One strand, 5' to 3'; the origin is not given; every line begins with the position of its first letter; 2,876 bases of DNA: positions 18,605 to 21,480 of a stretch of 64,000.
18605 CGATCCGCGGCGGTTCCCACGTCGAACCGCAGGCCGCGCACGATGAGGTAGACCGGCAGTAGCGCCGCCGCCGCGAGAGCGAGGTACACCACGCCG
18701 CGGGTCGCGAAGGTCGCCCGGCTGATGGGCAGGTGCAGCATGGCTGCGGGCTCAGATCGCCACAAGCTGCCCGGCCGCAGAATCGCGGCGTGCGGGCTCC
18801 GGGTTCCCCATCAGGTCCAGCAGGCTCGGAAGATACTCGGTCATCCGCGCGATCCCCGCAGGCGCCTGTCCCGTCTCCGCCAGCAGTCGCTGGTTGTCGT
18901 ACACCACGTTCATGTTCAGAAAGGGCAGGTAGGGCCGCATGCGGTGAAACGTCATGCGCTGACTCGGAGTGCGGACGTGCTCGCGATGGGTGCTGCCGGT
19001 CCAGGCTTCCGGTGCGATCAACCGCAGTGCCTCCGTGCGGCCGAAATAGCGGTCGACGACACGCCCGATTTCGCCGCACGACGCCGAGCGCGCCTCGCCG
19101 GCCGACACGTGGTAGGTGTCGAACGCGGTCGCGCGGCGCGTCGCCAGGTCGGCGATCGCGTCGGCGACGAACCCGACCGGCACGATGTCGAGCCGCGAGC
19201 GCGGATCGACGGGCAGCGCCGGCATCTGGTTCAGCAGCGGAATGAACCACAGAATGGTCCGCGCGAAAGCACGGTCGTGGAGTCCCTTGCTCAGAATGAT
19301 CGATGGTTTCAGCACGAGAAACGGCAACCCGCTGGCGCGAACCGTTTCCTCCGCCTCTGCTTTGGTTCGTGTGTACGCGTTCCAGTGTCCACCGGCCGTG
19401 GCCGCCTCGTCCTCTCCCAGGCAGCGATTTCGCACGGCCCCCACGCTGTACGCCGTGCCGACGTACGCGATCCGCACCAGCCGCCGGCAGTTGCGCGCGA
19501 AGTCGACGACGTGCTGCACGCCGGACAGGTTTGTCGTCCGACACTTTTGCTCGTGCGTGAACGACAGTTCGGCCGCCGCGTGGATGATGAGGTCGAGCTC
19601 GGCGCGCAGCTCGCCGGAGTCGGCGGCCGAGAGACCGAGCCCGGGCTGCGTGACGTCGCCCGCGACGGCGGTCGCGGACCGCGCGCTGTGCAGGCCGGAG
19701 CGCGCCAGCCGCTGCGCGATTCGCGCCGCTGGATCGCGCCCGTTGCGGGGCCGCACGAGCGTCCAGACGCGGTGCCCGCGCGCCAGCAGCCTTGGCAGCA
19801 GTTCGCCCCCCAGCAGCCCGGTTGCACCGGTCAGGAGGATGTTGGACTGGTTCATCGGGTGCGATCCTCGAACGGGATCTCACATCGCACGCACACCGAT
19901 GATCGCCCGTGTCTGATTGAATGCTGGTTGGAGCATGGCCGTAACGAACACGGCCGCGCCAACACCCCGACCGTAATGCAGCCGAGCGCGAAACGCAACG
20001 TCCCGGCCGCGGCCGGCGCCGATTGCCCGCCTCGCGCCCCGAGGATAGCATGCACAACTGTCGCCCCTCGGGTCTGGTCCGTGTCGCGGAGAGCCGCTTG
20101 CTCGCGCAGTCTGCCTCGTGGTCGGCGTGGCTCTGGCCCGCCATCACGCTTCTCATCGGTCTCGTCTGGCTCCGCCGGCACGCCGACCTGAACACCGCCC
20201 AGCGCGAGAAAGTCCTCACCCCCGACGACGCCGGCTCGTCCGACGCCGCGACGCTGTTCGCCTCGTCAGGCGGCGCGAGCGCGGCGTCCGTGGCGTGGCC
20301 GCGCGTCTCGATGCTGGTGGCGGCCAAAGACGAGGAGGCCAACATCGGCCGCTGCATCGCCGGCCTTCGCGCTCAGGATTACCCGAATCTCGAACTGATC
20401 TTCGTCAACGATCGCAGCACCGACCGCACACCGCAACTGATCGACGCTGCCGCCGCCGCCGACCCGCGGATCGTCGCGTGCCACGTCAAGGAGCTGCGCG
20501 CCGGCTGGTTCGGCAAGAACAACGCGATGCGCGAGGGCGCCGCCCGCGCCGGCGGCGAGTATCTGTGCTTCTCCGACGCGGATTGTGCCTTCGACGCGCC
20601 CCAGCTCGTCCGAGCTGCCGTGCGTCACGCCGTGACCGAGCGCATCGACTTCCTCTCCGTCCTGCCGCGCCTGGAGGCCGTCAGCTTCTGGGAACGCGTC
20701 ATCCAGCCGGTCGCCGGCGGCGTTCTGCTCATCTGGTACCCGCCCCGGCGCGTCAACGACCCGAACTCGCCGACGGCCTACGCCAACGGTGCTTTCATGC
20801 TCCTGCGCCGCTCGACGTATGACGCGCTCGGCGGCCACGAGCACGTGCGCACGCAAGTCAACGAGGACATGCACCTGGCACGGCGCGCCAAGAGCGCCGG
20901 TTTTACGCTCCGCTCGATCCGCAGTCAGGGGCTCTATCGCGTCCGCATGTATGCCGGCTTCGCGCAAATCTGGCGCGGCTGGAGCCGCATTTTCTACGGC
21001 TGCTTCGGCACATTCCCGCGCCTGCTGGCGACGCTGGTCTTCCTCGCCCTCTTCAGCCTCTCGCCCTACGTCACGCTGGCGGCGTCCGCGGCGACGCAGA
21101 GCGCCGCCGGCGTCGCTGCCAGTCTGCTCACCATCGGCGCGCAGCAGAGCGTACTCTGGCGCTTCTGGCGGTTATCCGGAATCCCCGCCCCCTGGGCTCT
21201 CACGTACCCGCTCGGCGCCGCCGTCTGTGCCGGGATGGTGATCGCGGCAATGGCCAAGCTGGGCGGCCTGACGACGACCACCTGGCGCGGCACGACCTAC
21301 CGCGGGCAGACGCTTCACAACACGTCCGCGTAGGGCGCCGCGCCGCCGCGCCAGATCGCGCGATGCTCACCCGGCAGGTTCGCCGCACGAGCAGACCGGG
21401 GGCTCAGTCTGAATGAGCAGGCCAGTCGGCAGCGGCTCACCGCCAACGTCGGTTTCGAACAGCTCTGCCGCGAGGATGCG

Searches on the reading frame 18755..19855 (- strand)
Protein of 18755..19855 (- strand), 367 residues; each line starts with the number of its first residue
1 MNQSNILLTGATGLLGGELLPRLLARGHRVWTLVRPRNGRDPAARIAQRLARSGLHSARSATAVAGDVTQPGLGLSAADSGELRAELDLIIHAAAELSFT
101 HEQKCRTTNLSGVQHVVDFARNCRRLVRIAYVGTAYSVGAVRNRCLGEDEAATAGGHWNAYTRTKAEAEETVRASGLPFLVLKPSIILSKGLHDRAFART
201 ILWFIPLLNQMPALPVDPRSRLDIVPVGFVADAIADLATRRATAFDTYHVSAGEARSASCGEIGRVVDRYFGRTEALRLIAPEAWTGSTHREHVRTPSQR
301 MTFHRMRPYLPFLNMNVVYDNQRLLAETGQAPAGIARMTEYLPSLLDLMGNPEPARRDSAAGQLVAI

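Call 48: search_protein_families(library=pfam, proteins=[window:18755-19855:-], max_evalue=0.0001)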
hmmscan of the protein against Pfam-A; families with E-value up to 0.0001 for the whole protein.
window:18755-19855:- (367 aa): 6 families
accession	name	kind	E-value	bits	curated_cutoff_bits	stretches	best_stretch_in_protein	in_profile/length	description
PF07993.18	NAD_binding_4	-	5.7e-41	140.8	20.1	1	8-234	1-258/258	Male sterility protein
PF01370.27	Epimerase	-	1.5e-14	54.4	20.9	1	6-201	1-186/240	NAD dependent epimerase/dehydratase family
PF04321.23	RmlD_sub_bind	-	1.3e-10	41.3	27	1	5-257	2-219/287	RmlD substrate binding domain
PF13460.12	NAD_binding_10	-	3.9e-07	30.6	27.2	1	10-189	1-148/184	NAD(P)H-binding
PF01073.25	3Beta_HSD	-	3.9e-07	29.8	22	1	8-175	2-160/280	3-beta hydroxysteroid dehydrogenase/isomerase family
PF16363.11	GDP_Man_Dehyd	-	2.6e-06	27.6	27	1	7-174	1-166/332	GDP-mannose 4,6 dehydratase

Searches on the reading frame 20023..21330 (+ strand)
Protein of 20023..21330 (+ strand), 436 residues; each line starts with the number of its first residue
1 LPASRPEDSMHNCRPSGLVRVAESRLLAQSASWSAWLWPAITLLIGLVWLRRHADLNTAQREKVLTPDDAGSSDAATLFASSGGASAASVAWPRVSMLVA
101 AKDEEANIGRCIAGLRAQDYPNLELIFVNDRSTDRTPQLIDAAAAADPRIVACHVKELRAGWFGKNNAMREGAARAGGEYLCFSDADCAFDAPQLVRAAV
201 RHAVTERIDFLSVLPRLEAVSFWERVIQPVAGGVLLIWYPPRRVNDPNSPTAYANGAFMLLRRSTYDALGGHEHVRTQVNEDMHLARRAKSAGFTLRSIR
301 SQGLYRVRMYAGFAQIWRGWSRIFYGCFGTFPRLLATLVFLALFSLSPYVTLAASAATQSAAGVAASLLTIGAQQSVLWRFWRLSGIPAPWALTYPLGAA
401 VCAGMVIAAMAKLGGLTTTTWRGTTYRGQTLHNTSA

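Call 48: search_protein_families(library=pfam, proteins=[window:20023-21330:+], max_evalue=0.0001)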
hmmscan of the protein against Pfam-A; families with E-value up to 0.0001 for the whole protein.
window:20023-21330:+ (436 aa): 5 families
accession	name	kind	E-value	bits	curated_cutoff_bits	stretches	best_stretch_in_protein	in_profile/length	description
PF00535.33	Glycos_transf_2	-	2.6e-22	80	23.3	1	96-267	1-165/168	Glycosyl transferase family 2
PF13641.12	Glyco_tranf_2_3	-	4.1e-16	60.1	27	1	93-295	1-200/230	Glycosyltransferase like family 2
PF13506.12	Glyco_transf_21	-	5.8e-09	36.1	21.7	1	160-301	13-149/174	Glycosyl transferase family 21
PF13632.12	Glyco_trans_2_3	-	1.2e-08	35.4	27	1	250-358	68-153/198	Glycosyl transferase family group 2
PF10111.15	Glyco_tranf_2_2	-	8.8e-07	29.1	27.3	1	108-217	15-124/276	Glycosyltransferase like family 2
